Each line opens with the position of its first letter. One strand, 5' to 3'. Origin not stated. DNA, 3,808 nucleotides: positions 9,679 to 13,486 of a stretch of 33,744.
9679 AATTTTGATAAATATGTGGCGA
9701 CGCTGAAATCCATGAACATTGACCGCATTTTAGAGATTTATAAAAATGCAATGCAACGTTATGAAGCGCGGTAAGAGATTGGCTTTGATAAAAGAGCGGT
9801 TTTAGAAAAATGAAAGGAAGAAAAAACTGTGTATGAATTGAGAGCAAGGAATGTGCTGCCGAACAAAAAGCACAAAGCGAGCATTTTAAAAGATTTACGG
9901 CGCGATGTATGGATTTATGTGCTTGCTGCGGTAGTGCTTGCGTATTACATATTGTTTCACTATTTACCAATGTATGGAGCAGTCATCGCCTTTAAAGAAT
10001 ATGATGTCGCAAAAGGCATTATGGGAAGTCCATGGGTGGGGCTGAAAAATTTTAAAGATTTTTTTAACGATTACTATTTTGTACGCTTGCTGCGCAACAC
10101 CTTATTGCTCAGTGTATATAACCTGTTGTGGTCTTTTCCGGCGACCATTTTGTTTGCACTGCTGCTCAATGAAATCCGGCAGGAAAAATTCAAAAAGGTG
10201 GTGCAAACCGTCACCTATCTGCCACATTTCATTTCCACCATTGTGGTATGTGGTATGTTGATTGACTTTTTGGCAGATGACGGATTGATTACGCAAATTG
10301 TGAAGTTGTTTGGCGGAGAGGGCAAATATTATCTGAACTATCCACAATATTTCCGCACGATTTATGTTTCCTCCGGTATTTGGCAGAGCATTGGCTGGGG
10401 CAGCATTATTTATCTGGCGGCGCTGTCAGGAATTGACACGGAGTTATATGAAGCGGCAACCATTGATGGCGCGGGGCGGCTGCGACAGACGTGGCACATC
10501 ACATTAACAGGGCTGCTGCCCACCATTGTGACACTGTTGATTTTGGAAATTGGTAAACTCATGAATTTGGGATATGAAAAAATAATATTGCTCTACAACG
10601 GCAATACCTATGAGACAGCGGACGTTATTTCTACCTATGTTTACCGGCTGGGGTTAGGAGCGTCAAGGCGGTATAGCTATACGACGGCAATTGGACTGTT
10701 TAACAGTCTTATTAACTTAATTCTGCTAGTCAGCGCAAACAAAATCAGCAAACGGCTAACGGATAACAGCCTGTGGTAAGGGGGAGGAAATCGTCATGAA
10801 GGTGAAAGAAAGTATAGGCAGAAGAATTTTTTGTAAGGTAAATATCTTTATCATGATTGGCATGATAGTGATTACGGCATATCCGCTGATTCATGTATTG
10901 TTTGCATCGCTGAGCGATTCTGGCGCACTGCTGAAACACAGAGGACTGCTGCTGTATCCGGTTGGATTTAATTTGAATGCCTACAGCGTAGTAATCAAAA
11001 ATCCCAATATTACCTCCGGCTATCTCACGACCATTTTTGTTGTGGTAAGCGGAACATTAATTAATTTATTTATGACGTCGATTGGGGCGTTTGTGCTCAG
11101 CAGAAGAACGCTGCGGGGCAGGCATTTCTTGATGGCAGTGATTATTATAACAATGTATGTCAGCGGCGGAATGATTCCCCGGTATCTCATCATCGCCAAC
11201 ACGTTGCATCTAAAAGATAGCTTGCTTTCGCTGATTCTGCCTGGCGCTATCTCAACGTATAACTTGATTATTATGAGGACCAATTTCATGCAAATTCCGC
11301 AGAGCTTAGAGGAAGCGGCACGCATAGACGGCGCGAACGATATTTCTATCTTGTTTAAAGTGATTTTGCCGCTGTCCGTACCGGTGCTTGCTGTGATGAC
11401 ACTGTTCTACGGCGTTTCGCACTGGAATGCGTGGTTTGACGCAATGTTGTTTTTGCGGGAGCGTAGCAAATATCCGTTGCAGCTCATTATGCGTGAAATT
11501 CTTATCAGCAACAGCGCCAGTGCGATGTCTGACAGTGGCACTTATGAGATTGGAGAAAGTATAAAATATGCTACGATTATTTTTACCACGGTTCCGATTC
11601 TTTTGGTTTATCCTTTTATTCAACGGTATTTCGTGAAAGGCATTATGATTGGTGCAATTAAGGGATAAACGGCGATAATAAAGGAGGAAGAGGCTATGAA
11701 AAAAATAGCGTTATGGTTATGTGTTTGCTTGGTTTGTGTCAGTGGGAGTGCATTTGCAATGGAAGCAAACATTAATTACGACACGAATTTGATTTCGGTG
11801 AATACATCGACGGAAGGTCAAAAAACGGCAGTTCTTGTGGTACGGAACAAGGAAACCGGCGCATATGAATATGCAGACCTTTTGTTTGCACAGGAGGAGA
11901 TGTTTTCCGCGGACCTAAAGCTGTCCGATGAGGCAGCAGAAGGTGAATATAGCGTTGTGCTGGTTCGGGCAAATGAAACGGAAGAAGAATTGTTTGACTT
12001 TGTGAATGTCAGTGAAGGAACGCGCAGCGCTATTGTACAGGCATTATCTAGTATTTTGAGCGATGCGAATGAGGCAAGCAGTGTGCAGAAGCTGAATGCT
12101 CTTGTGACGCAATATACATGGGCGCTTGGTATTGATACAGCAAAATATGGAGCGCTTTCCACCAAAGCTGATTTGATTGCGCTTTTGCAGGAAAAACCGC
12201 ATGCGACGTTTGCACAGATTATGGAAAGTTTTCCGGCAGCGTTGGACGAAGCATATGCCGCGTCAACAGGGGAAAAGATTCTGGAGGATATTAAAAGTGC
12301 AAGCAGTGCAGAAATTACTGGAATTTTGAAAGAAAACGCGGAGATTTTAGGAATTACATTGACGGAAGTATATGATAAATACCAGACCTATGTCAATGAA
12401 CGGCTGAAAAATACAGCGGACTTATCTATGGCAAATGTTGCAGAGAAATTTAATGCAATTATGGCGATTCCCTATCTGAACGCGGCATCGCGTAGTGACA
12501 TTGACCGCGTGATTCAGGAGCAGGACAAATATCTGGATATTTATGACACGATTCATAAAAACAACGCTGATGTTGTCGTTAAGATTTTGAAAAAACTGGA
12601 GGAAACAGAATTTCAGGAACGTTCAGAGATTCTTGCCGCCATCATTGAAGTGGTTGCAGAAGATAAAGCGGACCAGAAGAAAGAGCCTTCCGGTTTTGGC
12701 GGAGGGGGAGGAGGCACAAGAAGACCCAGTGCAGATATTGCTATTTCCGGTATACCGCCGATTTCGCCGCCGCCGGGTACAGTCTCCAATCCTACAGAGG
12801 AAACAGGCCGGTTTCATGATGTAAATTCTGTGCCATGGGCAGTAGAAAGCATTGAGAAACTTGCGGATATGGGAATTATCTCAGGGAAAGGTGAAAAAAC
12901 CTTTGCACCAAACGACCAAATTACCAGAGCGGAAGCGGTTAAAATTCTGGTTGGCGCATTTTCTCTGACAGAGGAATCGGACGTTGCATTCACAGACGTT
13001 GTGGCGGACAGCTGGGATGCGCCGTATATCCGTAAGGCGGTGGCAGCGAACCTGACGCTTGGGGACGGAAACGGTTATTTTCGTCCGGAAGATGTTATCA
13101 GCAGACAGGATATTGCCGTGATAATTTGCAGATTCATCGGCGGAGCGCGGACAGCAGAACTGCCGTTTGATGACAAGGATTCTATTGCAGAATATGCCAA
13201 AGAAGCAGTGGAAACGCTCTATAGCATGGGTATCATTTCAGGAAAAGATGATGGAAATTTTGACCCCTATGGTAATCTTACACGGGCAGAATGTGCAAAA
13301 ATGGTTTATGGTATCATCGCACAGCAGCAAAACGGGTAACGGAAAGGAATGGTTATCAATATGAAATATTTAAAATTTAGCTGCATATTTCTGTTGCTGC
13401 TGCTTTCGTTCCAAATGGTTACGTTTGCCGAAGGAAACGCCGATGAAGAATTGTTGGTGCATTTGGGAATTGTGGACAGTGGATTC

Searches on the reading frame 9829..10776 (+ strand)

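Call 40: search_protein_families(library=pfam, proteins=[window:9829-10776:+], max_evalue=0.001)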
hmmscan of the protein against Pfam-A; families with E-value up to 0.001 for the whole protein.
window:9829-10776:+ (316 aa): 1 family
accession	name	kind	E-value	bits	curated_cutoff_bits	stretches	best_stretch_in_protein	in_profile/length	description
PF00528.27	BPD_transp_1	-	2.9e-15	56.9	26.4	1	108-311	3-183/184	Binding-protein-dependent transport system inner membrane component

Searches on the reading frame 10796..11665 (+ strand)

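Call 40: search_protein_families(library=pfam, proteins=[window:10796-11665:+], max_evalue=0.001)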
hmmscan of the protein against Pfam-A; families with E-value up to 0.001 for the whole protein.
window:10796-11665:+ (290 aa): 1 family
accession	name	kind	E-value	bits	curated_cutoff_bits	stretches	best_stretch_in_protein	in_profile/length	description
PF00528.27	BPD_transp_1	-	9.6e-10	38.9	26.4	1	102-283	10-182/184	Binding-protein-dependent transport system inner membrane component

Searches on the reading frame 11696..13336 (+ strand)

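Call 40: search_protein_families(library=pfam, proteins=[window:11696-13336:+], max_evalue=0.001)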
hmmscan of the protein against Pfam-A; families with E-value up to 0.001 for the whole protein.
window:11696-13336:+ (547 aa): 1 family
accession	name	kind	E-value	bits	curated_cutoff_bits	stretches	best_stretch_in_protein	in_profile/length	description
PF00395.25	SLH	-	7.7e-40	135.1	20.8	3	372-414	1-43/44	S-layer homology domain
